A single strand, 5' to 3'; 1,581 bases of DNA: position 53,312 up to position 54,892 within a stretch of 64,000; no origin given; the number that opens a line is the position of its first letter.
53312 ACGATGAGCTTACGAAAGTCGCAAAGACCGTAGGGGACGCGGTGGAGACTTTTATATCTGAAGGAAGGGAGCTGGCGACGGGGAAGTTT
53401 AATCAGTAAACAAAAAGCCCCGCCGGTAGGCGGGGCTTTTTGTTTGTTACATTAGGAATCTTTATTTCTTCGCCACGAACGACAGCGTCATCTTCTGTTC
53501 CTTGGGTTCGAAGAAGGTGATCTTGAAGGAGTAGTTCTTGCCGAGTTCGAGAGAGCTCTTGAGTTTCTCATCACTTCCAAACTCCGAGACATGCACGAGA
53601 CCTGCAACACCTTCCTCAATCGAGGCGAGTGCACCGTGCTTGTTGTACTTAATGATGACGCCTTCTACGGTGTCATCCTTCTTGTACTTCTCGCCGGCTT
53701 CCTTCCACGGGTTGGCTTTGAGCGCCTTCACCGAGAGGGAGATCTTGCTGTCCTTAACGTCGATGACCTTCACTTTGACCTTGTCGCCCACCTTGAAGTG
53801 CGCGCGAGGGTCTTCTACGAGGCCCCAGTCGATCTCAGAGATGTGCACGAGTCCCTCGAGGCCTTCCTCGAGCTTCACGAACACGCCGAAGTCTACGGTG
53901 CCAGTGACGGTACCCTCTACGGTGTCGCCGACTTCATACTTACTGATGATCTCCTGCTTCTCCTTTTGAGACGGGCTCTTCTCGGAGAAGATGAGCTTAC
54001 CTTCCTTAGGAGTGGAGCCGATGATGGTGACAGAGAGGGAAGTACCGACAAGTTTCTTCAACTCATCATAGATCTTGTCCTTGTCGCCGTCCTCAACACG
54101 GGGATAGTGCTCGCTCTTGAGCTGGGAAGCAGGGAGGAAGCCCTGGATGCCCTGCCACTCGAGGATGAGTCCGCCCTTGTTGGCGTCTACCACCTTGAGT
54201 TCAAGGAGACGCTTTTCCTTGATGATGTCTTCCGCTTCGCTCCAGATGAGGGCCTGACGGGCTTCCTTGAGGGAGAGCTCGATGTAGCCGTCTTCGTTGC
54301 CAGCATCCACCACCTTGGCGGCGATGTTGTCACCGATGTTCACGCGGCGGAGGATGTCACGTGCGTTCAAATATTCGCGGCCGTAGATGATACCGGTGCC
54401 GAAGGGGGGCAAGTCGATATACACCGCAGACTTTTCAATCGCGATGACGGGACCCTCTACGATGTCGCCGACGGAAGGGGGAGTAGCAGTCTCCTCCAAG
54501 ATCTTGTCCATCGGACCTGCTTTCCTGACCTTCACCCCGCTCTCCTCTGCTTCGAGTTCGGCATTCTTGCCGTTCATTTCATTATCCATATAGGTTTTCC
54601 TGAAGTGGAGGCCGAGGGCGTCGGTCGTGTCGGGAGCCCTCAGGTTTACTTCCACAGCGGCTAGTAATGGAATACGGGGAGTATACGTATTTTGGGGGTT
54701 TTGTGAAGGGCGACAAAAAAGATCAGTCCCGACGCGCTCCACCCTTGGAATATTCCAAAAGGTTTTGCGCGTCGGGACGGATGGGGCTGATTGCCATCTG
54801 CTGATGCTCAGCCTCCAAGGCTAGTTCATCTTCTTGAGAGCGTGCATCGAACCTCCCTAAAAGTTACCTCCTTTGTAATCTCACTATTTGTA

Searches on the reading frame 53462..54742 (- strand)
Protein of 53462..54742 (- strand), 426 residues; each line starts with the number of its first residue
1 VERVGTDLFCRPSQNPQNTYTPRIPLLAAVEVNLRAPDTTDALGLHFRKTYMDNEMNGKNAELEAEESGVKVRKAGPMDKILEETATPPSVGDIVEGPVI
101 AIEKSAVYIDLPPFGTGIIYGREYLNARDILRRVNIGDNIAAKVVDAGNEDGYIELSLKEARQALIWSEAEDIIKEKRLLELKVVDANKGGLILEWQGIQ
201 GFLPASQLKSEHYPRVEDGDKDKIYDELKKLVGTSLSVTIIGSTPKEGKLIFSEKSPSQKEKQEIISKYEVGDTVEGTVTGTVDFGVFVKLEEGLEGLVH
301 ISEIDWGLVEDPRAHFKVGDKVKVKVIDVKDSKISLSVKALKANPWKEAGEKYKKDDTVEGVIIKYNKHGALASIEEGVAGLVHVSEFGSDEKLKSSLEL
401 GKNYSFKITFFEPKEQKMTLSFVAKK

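Call 77: search_protein_families(library=pfam, proteins=[window:53462-54742:-], max_evalue=0.00001)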
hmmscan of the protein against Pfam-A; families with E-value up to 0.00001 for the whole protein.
window:53462-54742:- (426 aa): 2 families
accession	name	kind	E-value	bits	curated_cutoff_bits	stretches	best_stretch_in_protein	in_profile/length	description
PF00575.29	S1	-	1.3e-41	141.3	22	2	268-339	1-74/74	S1 RNA binding domain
PF23459.1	S1_RRP5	-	1.7e-08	35.3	27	0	272-334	4-66/72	RRP5 S1 domain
